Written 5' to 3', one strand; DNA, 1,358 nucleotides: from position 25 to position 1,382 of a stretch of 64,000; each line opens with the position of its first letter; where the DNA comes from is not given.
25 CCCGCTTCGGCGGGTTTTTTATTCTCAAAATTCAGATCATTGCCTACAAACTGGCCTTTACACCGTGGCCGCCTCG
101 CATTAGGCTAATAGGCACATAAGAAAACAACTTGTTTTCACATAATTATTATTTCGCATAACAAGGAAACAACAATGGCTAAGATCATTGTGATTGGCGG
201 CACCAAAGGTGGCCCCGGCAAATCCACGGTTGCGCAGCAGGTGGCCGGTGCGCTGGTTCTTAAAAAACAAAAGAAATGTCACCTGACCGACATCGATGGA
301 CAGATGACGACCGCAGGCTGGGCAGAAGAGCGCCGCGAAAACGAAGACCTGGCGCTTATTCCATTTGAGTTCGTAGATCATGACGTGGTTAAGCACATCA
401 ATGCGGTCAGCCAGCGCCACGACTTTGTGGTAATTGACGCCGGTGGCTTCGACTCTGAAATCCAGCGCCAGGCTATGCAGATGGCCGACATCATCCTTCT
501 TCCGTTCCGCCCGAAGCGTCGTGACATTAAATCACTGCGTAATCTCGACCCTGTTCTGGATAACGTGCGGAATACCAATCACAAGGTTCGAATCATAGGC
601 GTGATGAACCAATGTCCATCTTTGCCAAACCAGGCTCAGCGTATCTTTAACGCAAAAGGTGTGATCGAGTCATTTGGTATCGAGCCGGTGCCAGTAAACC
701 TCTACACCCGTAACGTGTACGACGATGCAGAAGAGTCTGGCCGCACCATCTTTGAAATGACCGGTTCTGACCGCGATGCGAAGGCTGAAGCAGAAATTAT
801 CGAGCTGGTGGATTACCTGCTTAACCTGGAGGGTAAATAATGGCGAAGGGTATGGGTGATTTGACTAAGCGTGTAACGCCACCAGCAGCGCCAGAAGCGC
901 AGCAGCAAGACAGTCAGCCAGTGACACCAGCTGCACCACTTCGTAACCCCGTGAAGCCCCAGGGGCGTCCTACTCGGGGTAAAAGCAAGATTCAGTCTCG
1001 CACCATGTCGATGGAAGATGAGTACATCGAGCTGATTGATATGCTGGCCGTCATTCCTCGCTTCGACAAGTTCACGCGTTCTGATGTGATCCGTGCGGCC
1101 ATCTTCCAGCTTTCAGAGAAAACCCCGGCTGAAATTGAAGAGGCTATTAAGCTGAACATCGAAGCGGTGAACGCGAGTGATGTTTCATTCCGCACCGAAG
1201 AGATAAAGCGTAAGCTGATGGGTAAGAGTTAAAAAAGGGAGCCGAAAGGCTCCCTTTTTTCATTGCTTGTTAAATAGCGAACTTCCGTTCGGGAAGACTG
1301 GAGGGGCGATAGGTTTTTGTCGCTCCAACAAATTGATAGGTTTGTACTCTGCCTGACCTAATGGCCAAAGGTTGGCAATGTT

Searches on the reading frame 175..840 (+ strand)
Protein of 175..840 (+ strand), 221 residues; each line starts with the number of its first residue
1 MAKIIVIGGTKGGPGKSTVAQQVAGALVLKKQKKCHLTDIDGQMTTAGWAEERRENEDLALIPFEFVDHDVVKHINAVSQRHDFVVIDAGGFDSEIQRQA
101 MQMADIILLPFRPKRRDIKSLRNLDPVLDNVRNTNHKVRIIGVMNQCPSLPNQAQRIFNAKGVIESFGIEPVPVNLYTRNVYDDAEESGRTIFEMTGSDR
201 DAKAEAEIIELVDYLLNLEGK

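Call 42: find_related_loci(query=window:175-840:+, collection=viral_contigs, flank=10000)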
Query window:175-840:+ (221 aa) in viral_contigs; peptide patterns used: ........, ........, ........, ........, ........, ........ (x = any residue, [..] = any of these).
12 stretches matched a pattern; 5 encode a relative of the query (tblastn E <= 1e-3); 5 distinct loci.
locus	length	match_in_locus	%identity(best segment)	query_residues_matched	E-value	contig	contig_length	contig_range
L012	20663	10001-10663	100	1-221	2e-150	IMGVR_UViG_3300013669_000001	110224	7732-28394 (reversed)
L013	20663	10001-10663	98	1-221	1e-147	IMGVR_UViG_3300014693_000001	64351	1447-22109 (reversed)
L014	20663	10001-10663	97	1-221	4e-147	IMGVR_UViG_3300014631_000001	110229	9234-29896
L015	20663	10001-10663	97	1-221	3e-146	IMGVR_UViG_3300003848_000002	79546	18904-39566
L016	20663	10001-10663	97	1-221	3e-146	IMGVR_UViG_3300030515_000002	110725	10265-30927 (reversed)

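Call 44: find_related_loci(query=A1, collection=viral_contigs, flank=4000)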
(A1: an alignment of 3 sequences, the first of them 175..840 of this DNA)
Query A1 (221 aa) in viral_contigs; peptide patterns used: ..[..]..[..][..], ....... (x = any residue, [..] = any of these).
600 stretches matched a pattern (row limit reached: there are more); 51 encode a relative of the query (tblastn E <= 1e-3); 51 distinct loci.
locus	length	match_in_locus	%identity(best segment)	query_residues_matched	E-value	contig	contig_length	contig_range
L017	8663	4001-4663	97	1-221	2e-146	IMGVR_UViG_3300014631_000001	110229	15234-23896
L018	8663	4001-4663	97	1-221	1e-145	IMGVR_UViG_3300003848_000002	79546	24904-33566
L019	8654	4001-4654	67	1-218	2e-103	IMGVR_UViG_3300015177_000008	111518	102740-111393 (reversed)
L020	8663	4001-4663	67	1-221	2e-101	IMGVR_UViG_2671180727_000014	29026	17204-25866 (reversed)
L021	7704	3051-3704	67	1-218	8e-101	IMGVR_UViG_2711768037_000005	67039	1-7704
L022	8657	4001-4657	68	1-219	9e-101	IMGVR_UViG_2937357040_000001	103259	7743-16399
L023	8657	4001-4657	68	1-219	9e-101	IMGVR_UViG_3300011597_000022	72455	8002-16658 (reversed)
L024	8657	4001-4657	68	1-219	9e-101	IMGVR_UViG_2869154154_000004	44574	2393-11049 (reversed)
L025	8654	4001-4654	67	1-218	1e-100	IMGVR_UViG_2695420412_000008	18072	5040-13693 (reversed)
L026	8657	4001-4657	68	1-219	9e-101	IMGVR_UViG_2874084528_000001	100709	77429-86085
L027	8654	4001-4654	67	1-218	1e-100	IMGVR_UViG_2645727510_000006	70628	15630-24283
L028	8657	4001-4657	67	1-219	9e-101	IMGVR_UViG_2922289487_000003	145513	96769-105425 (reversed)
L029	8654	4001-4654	67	1-218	4e-100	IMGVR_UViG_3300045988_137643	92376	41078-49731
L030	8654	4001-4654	67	1-218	2e-100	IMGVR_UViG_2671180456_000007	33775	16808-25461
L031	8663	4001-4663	67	1-221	2e-100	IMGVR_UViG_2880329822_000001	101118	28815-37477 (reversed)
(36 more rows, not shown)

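Call 85: search_protein_families(library=pfam, proteins=[window:175-840:+], max_evalue=0.001)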
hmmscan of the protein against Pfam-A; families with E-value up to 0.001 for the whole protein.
window:175-840:+ (221 aa): 4 families
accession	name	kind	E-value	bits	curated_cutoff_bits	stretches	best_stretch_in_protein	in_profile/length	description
PF09140.17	MipZ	-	4e-14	53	20.7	1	4-137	2-155/262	ATPase MipZ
PF13614.12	AAA_31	-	5.8e-13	49.6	27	2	3-48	2-46/177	AAA domain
PF01656.29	CbiA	-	1.7e-06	28.5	25.4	1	5-143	1-78/125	CobQ/CobB/MinD/ParA nucleotide binding domain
PF10609.15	ParA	-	2.4e-05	24.3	27.1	1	3-66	4-70/246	NUBPL iron-transfer P-loop NTPase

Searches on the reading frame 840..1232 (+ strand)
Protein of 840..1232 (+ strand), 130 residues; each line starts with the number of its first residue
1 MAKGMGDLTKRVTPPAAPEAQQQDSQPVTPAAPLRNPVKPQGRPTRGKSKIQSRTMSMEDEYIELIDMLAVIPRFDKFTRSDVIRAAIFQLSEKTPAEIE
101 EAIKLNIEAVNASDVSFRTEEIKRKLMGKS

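Call 25: search_protein_families(library=pfam, proteins=[window:840-1232:+], max_evalue=0.01)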
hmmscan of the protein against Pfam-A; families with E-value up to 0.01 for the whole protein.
window:840-1232:+ (130 aa): 0 families

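Call 80: search_solved_structures(query=window:840-1232:+, max_evalue=1)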
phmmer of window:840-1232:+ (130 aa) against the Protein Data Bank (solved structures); distinct sequences matched with E-value up to 1: 0.

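Call 91: find_homologous_proteins(query=window:840-1232:+, max_evalue=0.001)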
Query window:840-1232:+ (130 aa): 10 proteins with E <= 0.001 among 24 candidates.
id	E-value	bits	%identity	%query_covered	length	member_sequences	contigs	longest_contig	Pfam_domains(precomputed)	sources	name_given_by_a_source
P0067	2.1e-74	265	98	100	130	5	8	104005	-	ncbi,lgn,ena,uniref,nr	ncbi:hypothetical protein NOX27_24080 [Enterobacter kobei]|uniref:hypothetical protein n=1 Tax=Enter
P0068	1.4e-70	253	95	100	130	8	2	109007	-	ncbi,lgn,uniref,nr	ncbi:hypothetical protein [Cronobacter sp. JZ38]|uniref:hypothetical protein n=1 Tax=Cronobacter sp.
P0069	3.3e-70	251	94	100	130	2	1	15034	-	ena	-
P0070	4.7e-70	251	94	100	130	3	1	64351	-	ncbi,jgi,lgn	-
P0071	1.9e-66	239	90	100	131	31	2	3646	-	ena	-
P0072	6.5e-61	222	87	99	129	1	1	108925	-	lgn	-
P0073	2.7e-59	216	84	100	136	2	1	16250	-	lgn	-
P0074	6.2e-48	180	69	99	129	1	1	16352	-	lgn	-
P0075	1.2e-47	179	91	75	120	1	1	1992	-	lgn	-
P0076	4.6e-28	116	83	58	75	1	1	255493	-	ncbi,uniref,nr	ncbi:hypothetical protein [Pantoea sp. DY-15]|uniref:hypothetical protein n=1 Tax=Pantoea sp. DY-15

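Call 102: search_dna_similar(query=window:840-1232:+, collection=plasmids, mode=protein, max_rows=45, rows=spread, max_evalue=0.001)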
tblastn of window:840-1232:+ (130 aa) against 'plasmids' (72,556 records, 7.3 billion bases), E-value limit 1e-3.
Records with a match: 797; places in all: 798; records where one place covers at least 80% of the query: 491.
Best place of each record, by identity: 90-95% 1; 80-90% 1; 60-80% 563; <60% 232.
By first word of the organism name: Klebsiella 362; Escherichia 241; Enterobacter 92; Salmonella 49; Citrobacter 25; Cronobacter 10; Shigella 8; Moellerella 3; uncultured 1; Buttiauxella 1; and 5 more.
By predicted mobility (MOB-suite, as given by PLSDB): non-mobilizable 760; conjugative 21; mobilizable 16.
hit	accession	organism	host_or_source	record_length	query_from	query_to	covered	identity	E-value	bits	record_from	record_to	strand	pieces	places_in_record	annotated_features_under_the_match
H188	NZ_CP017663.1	Cronobacter sp. JZ38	Tribulus terrestris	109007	1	130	100%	94.6%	9e-75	247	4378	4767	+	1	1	hypothetical protein | division plane positioning ATPase MipZ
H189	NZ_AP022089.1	Escherichia coli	-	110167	1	130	100%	61.5%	5e-43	156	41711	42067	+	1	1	hypothetical protein | AAA family ATPase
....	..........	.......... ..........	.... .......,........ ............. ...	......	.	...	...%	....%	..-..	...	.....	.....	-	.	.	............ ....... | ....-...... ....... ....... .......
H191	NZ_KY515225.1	Escherichia coli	-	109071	1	130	100%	60.8%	2e-42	155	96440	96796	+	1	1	hypothetical protein | AAA family ATPase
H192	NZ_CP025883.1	Escherichia coli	Homo sapiens,stool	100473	1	130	100%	60.8%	2e-42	155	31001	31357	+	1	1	hypothetical protein | AAA family ATPase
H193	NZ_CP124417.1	Escherichia coli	environmental: river near WWTP effluent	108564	1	130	100%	60.8%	2e-42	155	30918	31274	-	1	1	hypothetical protein | AAA family ATPase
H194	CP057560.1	Escherichia coli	culture,Pooled sheep faecal samples ...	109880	1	130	100%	60.8%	2e-42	155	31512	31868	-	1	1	hypothetical protein | AAA family ATPase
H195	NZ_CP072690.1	Escherichia marmotae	Canis lupus familiaris,Rectum,feces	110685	1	130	100%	60.8%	2e-42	155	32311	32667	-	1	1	hypothetical protein | AAA family ATPase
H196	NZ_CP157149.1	Escherichia coli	culture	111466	1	130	100%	60.8%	2e-42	155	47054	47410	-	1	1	hypothetical protein | AAA family ATPase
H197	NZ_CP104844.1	Escherichia coli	pantropical spotted dolphin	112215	1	130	100%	60.8%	2e-42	155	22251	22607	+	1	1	hypothetical protein | AAA family ATPase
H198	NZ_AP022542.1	Escherichia coli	Homo sapiens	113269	1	130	100%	60.8%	2e-42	155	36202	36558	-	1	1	hypothetical protein | AAA family ATPase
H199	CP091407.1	Escherichia coli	Homo sapiens,human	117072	1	130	100%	60.8%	2e-42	155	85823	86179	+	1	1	hypothetical protein | AAA family ATPase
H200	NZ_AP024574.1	Klebsiella pneumoniae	-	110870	1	130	100%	60.6%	1e-41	153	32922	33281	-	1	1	hypothetical protein | AAA family ATPase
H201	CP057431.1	Escherichia coli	culture,Pooled pig faecal samples ...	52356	1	130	100%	60.0%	2e-42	155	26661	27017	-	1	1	hypothetical protein | AAA family ATPase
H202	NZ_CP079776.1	Escherichia coli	Duck,fresh fecal,fresh fecal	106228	1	129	99%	60.5%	1e-42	155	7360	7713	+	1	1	hypothetical protein | AAA family ATPase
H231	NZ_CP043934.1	Klebsiella pneumoniae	chicken,single cell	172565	46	126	62%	46.9%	2e-14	75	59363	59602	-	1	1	none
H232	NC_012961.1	Photorhabdus asymbiotica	-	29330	38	115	60%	40.0%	6e-11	65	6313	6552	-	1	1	hypothetical protein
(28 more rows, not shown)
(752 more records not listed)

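Call 103: get_annotated_region(hit=H232, flank=4000)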
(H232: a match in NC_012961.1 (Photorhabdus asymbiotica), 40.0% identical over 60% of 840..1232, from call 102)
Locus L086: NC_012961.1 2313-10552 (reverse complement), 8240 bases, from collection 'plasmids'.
description: Photorhabdus asymbiotica plasmid pPAU1, complete sequence
organism: Photorhabdus asymbiotica (NCBI taxid 291112)
taxonomy: Bacteria; Pseudomonadota; Gammaproteobacteria; Enterobacterales; Morganellaceae; Photorhabdus; Photorhabdus asymbiotica
host: -; source: -; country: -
typing (MOB-suite, as given by PLSDB): non-mobilizable; replicon rep_cluster_830
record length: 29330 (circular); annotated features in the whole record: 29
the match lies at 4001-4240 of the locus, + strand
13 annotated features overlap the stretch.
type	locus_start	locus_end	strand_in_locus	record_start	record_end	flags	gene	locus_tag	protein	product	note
CDS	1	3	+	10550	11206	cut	-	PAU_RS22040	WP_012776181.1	hypothetical protein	-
CDS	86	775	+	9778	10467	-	-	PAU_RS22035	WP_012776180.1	membrane protein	-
CDS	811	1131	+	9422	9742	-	-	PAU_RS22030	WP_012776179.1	hypothetical protein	-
CDS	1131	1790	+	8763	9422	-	-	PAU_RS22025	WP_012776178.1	hypothetical protein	-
CDS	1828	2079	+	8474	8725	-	-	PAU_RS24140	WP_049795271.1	hypothetical protein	-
CDS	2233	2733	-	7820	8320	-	-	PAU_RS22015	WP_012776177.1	GNAT family N-acetyltransferase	-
CDS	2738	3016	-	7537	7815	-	-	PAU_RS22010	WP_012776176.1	DUF1778 domain-containing protein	-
CDS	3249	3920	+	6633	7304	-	-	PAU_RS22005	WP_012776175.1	AAA family ATPase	-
CDS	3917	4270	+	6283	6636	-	-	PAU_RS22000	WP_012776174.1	hypothetical protein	-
CDS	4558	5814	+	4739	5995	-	-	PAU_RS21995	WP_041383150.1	colicin-like pore-forming protein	GO:0019835 - cytolysis [Evidence IEA]; GO:0050829 - defense response to Gram-negative bacterium [Evidence IEA]; ...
CDS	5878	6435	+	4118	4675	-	-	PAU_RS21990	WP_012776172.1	hypothetical protein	-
CDS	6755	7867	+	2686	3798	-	-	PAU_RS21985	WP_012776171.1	site-specific integrase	GO:0015074 - DNA integration [Evidence IEA]; GO:0006310 - DNA recombination [Evidence IEA]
CDS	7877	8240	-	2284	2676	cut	-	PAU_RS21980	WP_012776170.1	hypothetical protein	-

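Call 104: get_annotated_region(hit=H231, flank=4000)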
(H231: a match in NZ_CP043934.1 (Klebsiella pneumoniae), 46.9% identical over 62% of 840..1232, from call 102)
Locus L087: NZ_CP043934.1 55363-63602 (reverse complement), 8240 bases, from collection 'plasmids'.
description: Klebsiella pneumoniae strain 555 plasmid pSCKLB555-2, complete sequence
organism: Klebsiella pneumoniae (NCBI taxid 573)
taxonomy: Bacteria; Pseudomonadota; Gammaproteobacteria; Enterobacterales; Enterobacteriaceae; Klebsiella; Klebsiella pneumoniae
host: -; source: chicken,single cell; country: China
typing (MOB-suite, as given by PLSDB): non-mobilizable; replicon IncFIB,IncU
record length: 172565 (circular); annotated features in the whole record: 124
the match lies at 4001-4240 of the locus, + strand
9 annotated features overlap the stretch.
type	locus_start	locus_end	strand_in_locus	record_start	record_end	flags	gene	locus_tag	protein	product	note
CDS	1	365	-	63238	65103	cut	-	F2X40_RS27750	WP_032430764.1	DUF262 domain-containing protein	-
CDS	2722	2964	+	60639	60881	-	-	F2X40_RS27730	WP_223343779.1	hypothetical protein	-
CDS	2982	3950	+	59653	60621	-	-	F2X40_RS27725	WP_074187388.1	IS5 family transposase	-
CDS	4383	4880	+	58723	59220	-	-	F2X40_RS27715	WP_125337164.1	carboxypeptidase-like regulatory domain-containing protein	-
CDS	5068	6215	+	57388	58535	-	-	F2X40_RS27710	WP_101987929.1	IS3 family transposase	-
CDS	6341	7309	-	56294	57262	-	-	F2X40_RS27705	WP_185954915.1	IS5 family transposase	-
CDS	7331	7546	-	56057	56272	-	-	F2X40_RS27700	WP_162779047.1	hypothetical protein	-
CDS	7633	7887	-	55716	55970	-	-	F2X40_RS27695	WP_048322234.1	Hha/YmoA family nucleoid-associated regulatory protein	-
CDS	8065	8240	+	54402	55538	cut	-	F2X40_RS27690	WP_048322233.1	tyrosine-type recombinase/integrase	GO:0015074 - DNA integration [Evidence IEA]; GO:0006310 - DNA recombination [Evidence IEA]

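Call 106: search_dna_similar(query=L086:3249-3920:+, collection=plasmids, mode=protein, max_rows=30, rows=best, max_evalue=1e-40)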
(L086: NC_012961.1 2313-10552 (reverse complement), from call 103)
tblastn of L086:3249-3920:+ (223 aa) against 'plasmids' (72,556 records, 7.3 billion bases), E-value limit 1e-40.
Records with a match: 1017; places in all: 1020; records where one place covers at least 80% of the query: 1015.
Best place of each record, by identity: >=99% 1; <60% 1016.
By first word of the organism name: Klebsiella 341; Escherichia 231; Acinetobacter 140; Pseudomonas 101; Enterobacter 92; Salmonella 49; Citrobacter 25; Cronobacter 10; Shigella 8; Moraxella 7; and 10 more.
By predicted mobility (MOB-suite, as given by PLSDB): non-mobilizable 858; mobilizable 111; conjugative 48.
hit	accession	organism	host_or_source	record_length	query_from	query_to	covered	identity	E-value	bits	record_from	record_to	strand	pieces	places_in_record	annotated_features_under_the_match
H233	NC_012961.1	Photorhabdus asymbiotica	-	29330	1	223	100%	100.0%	3e-148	462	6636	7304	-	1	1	AAA family ATPase | hypothetical protein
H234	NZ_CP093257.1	Moellerella wisconsensis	whole organism,Food: Red deer meat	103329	4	217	96%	58.4%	7e-68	232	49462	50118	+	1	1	AAA family ATPase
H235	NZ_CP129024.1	Moellerella wisconsensis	Sheep,Feces of diarrheic fleece sheep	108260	4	217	96%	58.4%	7e-68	232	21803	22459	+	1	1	AAA family ATPase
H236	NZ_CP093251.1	Moellerella wisconsensis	whole organism,Food: Red deer meat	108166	4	217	96%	58.0%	8e-67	229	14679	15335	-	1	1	AAA family ATPase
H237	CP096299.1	Providencia sp. PROV236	Clinical or host-associated ...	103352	2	217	97%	56.6%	7e-67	229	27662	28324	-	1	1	record has no annotation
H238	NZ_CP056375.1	Klebsiella pneumoniae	culture,Wastewater influent sample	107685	3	216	96%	56.5%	1e-72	246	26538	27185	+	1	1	AAA family ATPase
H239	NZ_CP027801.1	Klebsiella pneumoniae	cucumber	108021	3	216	96%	56.5%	1e-72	246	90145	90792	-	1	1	AAA family ATPase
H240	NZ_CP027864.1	Klebsiella pneumoniae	Homo sapiens,sputum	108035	3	216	96%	56.5%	1e-72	246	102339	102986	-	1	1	AAA family ATPase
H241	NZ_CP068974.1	Klebsiella pneumoniae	Homo sapiens,urine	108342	3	216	96%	56.5%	1e-72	246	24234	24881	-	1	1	AAA family ATPase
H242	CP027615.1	Klebsiella pneumoniae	-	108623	3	216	96%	56.5%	1e-72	246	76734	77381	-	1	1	plasmid stability protein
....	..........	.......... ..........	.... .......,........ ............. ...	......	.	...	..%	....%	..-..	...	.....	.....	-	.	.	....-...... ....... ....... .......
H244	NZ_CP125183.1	Klebsiella pneumoniae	-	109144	3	216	96%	56.5%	1e-72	246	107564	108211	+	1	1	AAA family ATPase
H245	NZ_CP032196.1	Klebsiella pneumoniae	-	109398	3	216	96%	56.5%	1e-72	246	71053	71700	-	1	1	AAA family ATPase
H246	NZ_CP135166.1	Klebsiella pneumoniae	mixed culture,human stool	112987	3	216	96%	56.5%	1e-72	246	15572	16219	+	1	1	AAA family ATPase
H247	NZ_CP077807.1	Klebsiella pneumoniae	Pteropus poliocephalus,whole organism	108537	3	216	96%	56.5%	2e-72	245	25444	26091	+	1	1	AAA family ATPase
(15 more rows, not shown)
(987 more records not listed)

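Call 119: search_protein_families(library=ncbifam, proteins=[window:840-1232:+], max_evalue=0.01)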
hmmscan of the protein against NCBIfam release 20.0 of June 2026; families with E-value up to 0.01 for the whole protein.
window:840-1232:+ (130 aa): 1 family
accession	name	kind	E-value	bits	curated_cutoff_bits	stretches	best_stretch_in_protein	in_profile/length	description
NF053762.1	aCcr1_fam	equivalog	0.00017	21.4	60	1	56-89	5-35/38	aCcr1 family cell cycle regulator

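Call 120: search_protein_families(library=phrogs, proteins=[window:840-1232:+], max_evalue=0.001)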
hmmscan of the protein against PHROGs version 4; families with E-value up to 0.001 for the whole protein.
window:840-1232:+ (130 aa): 1 family
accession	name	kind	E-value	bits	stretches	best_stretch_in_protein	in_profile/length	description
phrog_5111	-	unknown function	6.1e-48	162.9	1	1-129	1-118/119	-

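Call 123: predict_structure(alignment_id=A4)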
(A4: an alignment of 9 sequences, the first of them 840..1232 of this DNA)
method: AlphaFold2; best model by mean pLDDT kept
length: 130 residues; sequences in the alignment: 9
mean_pLDDT: 65.9   pTM: 0.37
mean pLDDT of the five models: 65.9, 55.8, 55.7, 53.9, 53.0
residues with pLDDT >= 90: 11; 70-90: 55; 50-70: 26; < 50: 38
segments of 3 or more residues with pLDDT < 50: 1-35
pLDDT, mean of each block of 10 residues (from residue 1): 42 37 39 46 53 67 83 82 88 92 84 69 76
secondary structure, 60 per line:
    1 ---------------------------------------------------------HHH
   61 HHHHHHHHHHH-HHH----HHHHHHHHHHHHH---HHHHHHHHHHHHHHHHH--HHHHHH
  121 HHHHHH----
elements in order: H58-71 H80-92 H96-112 H115-126
